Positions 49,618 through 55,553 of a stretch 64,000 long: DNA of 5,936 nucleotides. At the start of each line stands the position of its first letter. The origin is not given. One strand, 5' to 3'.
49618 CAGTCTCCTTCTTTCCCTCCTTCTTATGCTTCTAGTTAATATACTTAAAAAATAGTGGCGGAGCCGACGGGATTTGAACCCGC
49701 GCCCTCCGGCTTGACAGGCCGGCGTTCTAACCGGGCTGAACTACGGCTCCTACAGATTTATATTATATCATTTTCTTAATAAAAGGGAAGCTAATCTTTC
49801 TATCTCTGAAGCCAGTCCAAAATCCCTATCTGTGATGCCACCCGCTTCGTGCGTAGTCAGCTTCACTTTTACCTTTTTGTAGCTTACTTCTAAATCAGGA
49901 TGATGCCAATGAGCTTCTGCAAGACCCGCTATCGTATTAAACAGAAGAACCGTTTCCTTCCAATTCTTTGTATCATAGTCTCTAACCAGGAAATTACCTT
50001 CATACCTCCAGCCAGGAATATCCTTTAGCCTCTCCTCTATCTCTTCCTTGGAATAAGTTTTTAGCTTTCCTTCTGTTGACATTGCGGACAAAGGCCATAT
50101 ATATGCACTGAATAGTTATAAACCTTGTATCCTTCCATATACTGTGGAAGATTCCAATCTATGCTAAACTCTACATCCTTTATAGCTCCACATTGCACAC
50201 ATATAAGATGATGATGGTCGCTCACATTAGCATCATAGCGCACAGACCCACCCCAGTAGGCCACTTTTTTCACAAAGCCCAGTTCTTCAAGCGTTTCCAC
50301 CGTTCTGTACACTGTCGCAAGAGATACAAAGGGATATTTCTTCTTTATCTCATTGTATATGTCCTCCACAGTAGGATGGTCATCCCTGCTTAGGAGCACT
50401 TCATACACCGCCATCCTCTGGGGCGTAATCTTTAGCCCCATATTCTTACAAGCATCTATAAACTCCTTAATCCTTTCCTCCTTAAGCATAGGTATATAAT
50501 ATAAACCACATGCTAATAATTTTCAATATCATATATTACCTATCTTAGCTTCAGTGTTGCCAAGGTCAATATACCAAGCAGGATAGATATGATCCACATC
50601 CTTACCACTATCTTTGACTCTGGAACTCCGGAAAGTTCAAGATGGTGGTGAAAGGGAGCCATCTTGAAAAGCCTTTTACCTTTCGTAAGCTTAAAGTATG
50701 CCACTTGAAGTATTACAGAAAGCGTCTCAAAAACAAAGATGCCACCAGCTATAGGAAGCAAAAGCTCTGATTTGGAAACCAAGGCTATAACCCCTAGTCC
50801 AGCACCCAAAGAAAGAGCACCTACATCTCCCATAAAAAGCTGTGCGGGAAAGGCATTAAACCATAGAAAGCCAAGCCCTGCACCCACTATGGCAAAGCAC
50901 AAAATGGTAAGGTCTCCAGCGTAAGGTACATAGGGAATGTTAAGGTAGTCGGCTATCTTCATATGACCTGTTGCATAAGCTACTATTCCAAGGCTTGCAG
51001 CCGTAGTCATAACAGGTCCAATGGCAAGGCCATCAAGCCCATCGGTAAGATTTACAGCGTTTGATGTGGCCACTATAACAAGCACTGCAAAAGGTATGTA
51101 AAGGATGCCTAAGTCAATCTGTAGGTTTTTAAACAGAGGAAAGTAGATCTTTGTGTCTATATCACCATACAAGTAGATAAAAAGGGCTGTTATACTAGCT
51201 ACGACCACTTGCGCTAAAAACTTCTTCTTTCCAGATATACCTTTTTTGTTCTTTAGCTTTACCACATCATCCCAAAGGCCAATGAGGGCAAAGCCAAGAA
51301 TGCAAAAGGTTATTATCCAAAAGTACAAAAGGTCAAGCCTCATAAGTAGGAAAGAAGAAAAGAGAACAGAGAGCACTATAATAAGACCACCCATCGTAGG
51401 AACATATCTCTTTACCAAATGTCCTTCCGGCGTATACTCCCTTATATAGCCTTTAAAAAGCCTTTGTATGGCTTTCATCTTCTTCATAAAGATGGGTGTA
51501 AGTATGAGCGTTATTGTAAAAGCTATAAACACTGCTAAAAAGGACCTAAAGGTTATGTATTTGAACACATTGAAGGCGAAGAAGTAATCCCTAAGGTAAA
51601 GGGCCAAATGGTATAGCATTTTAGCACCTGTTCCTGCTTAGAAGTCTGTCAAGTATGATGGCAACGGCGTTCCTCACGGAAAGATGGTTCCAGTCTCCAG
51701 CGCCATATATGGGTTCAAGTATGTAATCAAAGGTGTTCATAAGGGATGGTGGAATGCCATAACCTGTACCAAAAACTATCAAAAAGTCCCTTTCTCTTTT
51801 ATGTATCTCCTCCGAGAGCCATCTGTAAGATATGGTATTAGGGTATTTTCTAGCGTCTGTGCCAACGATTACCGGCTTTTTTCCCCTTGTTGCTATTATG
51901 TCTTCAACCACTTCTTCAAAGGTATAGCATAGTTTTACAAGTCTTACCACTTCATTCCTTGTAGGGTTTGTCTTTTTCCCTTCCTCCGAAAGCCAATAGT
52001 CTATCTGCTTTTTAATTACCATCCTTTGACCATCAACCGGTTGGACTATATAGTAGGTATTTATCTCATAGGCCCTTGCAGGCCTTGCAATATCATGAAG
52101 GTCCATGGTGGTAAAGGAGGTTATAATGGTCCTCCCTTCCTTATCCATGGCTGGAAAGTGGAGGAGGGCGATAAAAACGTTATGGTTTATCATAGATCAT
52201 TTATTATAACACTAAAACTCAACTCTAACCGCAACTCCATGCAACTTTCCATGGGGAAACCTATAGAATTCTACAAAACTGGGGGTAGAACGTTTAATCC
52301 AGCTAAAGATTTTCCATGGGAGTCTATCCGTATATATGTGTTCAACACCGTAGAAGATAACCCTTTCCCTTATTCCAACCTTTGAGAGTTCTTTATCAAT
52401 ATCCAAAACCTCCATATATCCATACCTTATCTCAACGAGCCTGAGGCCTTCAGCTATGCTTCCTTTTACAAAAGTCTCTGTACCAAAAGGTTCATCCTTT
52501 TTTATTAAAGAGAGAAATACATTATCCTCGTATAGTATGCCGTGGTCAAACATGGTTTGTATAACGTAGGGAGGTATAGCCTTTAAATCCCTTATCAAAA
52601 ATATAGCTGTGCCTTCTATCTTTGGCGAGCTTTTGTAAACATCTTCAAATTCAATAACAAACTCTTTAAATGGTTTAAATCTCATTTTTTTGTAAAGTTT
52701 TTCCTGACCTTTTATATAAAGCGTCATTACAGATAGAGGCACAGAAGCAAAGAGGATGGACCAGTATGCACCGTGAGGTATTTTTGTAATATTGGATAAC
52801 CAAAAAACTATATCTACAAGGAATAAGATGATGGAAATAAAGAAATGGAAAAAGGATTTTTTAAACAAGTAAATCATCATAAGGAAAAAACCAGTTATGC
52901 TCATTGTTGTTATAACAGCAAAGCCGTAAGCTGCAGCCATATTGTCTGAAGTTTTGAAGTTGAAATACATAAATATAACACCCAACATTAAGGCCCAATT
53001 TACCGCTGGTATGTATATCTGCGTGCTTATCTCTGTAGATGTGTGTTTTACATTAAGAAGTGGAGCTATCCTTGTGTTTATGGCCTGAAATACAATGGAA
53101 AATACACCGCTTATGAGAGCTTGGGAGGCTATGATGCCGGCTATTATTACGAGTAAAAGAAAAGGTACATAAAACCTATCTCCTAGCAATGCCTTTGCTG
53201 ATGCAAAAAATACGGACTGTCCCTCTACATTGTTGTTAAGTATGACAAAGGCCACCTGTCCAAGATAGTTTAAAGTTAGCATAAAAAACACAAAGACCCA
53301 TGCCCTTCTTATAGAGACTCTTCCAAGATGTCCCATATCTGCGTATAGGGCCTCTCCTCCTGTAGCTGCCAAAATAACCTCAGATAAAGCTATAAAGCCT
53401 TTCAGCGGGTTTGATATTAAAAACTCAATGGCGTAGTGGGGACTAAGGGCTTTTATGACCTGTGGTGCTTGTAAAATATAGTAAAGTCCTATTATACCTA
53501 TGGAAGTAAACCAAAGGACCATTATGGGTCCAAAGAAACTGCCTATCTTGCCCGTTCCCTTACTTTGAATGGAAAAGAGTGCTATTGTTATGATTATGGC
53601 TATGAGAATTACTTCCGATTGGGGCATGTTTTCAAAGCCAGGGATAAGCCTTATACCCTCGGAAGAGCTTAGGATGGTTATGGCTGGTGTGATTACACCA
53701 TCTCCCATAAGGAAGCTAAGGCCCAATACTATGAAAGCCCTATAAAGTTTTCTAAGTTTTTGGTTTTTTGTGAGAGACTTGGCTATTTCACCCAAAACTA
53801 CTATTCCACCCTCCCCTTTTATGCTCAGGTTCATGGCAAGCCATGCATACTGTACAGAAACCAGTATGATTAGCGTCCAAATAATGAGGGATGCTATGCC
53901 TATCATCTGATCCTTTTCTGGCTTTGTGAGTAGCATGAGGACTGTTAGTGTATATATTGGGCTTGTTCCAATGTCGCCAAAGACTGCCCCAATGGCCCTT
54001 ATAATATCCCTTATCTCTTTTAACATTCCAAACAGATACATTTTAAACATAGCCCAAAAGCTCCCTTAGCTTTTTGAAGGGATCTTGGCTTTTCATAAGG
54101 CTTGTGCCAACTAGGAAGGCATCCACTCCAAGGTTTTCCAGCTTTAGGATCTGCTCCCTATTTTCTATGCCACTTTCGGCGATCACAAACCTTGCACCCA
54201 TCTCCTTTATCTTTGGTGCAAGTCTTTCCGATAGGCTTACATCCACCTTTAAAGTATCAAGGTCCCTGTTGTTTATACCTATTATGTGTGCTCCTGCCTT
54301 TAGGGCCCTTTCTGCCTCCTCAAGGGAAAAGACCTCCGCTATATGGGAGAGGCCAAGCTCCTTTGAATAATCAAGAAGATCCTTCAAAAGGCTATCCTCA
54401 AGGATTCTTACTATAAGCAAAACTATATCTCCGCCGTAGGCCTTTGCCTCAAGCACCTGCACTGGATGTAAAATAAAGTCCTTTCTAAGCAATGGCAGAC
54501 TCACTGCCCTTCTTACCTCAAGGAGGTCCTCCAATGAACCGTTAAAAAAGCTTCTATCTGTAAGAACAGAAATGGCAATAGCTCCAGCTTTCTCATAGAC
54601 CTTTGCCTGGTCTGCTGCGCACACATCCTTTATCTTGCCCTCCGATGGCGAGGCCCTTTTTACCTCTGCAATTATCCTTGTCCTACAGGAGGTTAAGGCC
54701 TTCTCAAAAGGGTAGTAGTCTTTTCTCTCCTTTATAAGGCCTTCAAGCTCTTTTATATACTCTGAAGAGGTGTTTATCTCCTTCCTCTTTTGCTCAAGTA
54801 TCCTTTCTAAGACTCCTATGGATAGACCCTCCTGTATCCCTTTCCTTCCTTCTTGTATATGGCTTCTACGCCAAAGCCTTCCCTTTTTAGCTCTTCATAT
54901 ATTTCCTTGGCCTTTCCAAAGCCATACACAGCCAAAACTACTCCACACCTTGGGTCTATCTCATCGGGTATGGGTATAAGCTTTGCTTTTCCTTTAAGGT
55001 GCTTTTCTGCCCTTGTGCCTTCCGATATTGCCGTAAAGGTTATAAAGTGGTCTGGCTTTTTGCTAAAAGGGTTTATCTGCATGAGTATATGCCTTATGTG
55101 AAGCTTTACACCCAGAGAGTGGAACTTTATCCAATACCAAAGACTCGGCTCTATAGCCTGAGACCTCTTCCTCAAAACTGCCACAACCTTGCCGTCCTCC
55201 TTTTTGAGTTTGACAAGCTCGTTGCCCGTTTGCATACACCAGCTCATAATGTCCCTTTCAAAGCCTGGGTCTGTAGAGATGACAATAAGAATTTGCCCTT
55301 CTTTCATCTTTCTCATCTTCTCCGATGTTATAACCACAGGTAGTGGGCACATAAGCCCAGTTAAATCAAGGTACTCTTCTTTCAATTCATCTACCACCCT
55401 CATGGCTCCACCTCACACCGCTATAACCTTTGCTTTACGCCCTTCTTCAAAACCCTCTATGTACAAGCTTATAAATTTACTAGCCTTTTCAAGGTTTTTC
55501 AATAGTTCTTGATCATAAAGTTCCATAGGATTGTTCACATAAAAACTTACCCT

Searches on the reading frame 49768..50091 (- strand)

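Call 59: search_protein_families(library=ncbifam, max_evalue=1e-10, proteins=[window:49768-50091:-])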
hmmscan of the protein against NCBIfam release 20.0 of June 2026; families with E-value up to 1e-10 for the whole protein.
window:49768-50091:- (107 aa): 5 families
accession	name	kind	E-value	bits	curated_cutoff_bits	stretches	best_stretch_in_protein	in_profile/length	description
NF002017.0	PRK00823.1-2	equivalog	5.7e-30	103.2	80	1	12-101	4-93/94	4a-hydroxytetrahydrobiopterin dehydratase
NF002019.0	PRK00823.1-4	equivalog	7.2e-21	74.5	137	1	6-101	15-112/116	4a-hydroxytetrahydrobiopterin dehydratase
NF002018.0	PRK00823.1-3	equivalog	1.2e-19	70.1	108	1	11-101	4-96/98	4a-hydroxytetrahydrobiopterin dehydratase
NF002020.0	PRK00823.1-5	equivalog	5.8e-14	52.2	146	1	9-102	11-106/111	4a-hydroxytetrahydrobiopterin dehydratase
NF002016.0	PRK00823.1-1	equivalog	2.2e-13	50.3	133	1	11-101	17-111/113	4a-hydroxytetrahydrobiopterin dehydratase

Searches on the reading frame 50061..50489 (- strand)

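Call 59: search_protein_families(library=ncbifam, max_evalue=1e-10, proteins=[window:50061-50489:-])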
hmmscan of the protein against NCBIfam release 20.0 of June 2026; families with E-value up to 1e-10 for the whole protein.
window:50061-50489:- (142 aa): 10 families
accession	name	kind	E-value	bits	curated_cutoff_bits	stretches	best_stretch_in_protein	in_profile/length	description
NF052545.1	TransRegPerRClab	equivalog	3e-38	130.9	180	1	11-140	5-137/138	transcriptional regulator PerR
NF051892.1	TransRegFurBacil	equivalog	2.1e-30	105.7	220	1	4-141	2-147/149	ferric iron uptake transcriptional regulator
NF047406.1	TransRegPerRTherm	equivalog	3.5e-28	98.4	200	1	20-140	5-128/130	manganese-dependent transcriptional regulator PerR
NF045678.1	TransRegIrrA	equivalog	4.2e-20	72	150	1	6-128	5-130/138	iron response transcriptional regulator IrrA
NF045677.1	FeRespRegIrr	equivalog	1.1e-17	64.3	170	1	15-128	5-121/127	Fur family transcriptional regulator Irr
NF006999.0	PRK09462.1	equivalog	7.6e-17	61.3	146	1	13-139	7-140/148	ferric iron uptake transcriptional regulator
NF051891.1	TransRegFurHelico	equivalog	9.6e-17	61.2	200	1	13-139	17-147/148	ferric iron uptake transcriptional regulator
NF047462.1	FUR_perox_PerRA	exception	2.4e-16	60.5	200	1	15-109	13-107/142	peroxide-responsive transcriptional repressor PerRA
NF047461.1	FUR_perox_PerRB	exception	1.5e-13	50.8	250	1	12-116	19-127/143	peroxide-responsive transcriptional repressor PerRB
NF008646.0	PRK11639.1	equivalog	1.3e-11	44.5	167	1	12-141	15-150/171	zinc uptake transcriptional repressor Zur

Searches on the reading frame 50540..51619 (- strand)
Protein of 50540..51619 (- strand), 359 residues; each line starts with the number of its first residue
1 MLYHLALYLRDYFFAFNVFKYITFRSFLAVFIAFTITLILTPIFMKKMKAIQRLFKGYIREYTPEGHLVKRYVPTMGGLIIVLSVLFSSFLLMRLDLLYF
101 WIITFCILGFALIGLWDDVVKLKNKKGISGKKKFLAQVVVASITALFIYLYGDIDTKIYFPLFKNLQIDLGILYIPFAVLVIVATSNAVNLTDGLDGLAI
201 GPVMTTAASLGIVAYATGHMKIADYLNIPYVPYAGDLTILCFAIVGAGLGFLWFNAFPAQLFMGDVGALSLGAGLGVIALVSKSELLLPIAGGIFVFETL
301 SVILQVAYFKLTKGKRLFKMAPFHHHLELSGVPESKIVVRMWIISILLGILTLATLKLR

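Call 59: search_protein_families(library=ncbifam, max_evalue=1e-10, proteins=[window:50540-51619:-])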
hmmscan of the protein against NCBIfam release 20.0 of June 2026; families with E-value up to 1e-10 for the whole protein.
window:50540-51619:- (359 aa): 2 families
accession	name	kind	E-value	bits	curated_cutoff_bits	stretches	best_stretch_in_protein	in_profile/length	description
TIGR00445.1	mraY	equivalog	4e-108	361.7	192.05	1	37-359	1-321/321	phospho-N-acetylmuramoyl-pentapeptide-transferase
NF053644.1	MraY_archaea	equivalog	5.4e-31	108.2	450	1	128-352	148-339/340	pseudomurein biosynthesis MraY family phospho-N-acetylmuramoyl-pentapeptide-transferase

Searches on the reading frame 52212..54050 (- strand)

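Call 60: search_protein_families(library=ncbifam, max_evalue=1e-10, proteins=[window:52212-54050:-])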
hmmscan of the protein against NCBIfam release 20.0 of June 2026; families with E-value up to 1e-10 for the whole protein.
window:52212-54050:- (612 aa): 2 families
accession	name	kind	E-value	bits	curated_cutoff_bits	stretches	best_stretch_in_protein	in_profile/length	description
TIGR00794.1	kup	equivalog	1.5e-113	380.6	539.6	2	92-557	115-583/688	potassium uptake protein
NF008015.0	PRK10745.1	equivalog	5.1e-107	358.7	883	1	17-559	14-556/622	low affinity potassium transporter Kup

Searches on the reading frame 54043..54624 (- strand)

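Call 60: search_protein_families(library=ncbifam, max_evalue=1e-10, proteins=[window:54043-54624:-])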
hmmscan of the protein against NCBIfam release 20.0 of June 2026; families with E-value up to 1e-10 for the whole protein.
window:54043-54624:- (193 aa): 14 families
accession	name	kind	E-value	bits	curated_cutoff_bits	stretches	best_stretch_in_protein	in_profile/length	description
NF001377.0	PRK00278.2-4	equivalog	1.5e-71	240.6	260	1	4-190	72-256/259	indole-3-glycerol phosphate synthase TrpC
NF001369.0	PRK00278.1-1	equivalog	6.4e-60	202.6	329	1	4-190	74-258/271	indole-3-glycerol phosphate synthase TrpC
NF001378.0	PRK00278.2-5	equivalog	2.6e-59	200.6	360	1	7-190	78-259/263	indole-3-glycerol phosphate synthase TrpC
NF001371.0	PRK00278.1-3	equivalog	1.1e-57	195.4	307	1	5-189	69-251/255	indole-3-glycerol phosphate synthase TrpC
NF001370.0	PRK00278.1-2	equivalog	5.8e-56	189.6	348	1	4-191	77-262/266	indole-3-glycerol phosphate synthase TrpC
NF001373.0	PRK00278.1-6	equivalog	7.3e-56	189.2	317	1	3-190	76-261/263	indole-3-glycerol phosphate synthase TrpC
NF001376.0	PRK00278.2-3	equivalog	9.9e-56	189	284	1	4-190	67-252/255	indole-3-glycerol phosphate synthase TrpC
NF006945.0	PRK09427.1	equivalog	3.6e-54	184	380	1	5-189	77-257/461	bifunctional indole-3-glycerol-phosphate synthase TrpC/phosphoribosylanthranilate isomerase TrpF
NF010562.0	PRK13957.1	equivalog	9.4e-54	182.2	414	1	6-188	71-250/252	indole-3-glycerol-phosphate synthase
NF001372.0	PRK00278.1-4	subfamily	3.5e-53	180.6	370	1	6-190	104-292/295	indole-3-glycerol phosphate synthase TrpC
NF001374.0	PRK00278.2-1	equivalog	3e-47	161.1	258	1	7-186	70-247/249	indole-3-glycerol phosphate synthase TrpC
NF001375.0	PRK00278.2-2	equivalog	4.8e-47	160.5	360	1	5-191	64-249/255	indole-3-glycerol phosphate synthase TrpC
NF041303.1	Indglycph_syn_Halo_TrpC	equivalog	5.2e-46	157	380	1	7-180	72-240/250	indole-3-glycerol phosphate synthase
NF010375.0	PRK13802.1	equivalog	1.2e-42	145.9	1386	1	6-183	75-250/695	bifunctional indole-3-glycerol phosphate synthase/tryptophan synthase subunit beta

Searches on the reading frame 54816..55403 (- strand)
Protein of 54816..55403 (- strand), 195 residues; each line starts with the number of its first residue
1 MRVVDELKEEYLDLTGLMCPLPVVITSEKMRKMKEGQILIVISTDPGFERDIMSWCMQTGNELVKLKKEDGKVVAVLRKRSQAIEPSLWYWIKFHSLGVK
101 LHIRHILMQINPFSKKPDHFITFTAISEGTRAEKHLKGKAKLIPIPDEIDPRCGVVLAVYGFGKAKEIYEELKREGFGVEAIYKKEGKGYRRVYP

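Call 60: search_protein_families(library=ncbifam, max_evalue=1e-10, proteins=[window:54816-55403:-])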
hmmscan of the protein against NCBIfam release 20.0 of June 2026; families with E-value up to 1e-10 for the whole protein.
window:54816-55403:- (195 aa): 1 family
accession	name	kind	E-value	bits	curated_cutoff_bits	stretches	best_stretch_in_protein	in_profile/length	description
NF001423.0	PRK00299.1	equivalog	3.4e-16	58.8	78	1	7-80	7-80/82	sulfurtransferase TusA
